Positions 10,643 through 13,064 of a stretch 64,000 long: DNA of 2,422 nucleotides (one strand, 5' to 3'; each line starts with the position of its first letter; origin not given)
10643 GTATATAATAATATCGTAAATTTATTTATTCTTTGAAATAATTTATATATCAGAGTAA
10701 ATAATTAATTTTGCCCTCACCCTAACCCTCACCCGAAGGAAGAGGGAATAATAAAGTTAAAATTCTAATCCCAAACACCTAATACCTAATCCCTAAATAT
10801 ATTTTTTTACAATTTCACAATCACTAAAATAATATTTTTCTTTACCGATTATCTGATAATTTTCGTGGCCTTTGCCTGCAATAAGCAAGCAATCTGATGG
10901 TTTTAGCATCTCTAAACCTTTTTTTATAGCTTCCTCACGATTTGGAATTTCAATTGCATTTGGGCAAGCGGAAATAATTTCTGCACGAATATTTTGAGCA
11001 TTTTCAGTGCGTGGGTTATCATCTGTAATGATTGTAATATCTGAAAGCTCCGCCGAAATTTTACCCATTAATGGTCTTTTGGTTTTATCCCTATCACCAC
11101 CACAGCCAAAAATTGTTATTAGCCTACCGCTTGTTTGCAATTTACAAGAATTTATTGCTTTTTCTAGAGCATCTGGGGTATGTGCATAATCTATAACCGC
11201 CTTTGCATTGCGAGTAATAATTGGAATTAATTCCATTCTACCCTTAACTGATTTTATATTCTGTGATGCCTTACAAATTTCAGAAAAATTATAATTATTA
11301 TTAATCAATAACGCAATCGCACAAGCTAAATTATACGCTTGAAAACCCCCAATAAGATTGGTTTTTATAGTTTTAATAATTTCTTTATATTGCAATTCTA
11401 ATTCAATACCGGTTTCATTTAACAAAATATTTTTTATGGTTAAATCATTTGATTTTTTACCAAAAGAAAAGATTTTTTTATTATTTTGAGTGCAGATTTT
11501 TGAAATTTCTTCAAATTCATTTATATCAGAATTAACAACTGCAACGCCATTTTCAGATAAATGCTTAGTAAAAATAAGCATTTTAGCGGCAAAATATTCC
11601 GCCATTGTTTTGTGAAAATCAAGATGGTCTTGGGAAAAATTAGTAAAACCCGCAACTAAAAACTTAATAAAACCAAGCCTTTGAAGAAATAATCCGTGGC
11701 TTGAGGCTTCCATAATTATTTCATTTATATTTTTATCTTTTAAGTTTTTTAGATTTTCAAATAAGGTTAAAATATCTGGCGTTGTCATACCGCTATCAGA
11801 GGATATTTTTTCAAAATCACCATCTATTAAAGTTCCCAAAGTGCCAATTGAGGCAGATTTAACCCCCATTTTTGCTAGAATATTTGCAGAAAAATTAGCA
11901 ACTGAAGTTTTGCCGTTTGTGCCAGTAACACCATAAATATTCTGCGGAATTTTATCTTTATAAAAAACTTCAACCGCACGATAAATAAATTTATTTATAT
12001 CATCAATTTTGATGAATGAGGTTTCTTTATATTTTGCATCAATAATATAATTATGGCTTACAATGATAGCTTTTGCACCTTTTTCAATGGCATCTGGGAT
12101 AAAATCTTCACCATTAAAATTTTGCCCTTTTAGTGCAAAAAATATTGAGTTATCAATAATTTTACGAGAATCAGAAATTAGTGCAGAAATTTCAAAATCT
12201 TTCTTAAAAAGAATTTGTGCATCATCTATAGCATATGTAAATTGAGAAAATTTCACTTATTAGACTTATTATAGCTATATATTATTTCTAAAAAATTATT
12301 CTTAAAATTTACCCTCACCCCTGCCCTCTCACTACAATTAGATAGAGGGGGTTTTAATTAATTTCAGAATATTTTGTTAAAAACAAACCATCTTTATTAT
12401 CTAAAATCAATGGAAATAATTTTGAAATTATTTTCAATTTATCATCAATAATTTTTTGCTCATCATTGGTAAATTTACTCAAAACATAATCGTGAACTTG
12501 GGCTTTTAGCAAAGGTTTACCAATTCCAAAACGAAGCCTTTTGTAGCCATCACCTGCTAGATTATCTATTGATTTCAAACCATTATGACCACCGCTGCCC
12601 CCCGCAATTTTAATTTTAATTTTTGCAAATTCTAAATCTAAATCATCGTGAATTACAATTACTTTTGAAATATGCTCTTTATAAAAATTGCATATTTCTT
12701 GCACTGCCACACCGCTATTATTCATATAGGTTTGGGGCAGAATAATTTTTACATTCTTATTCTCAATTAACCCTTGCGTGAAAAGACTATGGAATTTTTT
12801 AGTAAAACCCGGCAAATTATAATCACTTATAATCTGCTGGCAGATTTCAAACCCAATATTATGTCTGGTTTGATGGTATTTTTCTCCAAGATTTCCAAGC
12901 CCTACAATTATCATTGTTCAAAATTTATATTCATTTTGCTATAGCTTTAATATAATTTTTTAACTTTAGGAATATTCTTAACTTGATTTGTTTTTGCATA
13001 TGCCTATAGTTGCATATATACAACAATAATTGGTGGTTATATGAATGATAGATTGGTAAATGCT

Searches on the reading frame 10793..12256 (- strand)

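Call 80: search_protein_families(library=pfam, proteins=[window:10793-12256:-])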
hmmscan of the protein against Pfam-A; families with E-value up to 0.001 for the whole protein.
window:10793-12256:- (487 aa): 3 families
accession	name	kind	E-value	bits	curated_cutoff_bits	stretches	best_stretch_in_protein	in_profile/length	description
PF08245.18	Mur_ligase_M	-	2.5e-46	158.6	24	1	110-316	1-199/200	Mur ligase middle domain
PF02875.26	Mur_ligase_C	-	2e-31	109.9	28.4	1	339-463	1-127/127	Mur ligase, glutamate ligase domain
PF01225.30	Mur_ligase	-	2e-07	31.7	21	1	23-77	2-73/95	Mur ligase family, catalytic domain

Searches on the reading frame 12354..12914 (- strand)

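Call 80: search_protein_families(library=pfam, proteins=[window:12354-12914:-])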
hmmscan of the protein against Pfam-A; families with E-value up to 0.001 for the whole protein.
window:12354-12914:- (186 aa): 1 family
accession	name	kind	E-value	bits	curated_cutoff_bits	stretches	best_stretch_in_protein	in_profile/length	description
PF01195.25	Pept_tRNA_hydro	-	2.6e-57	194.1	27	1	2-173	1-173/183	Peptidyl-tRNA hydrolase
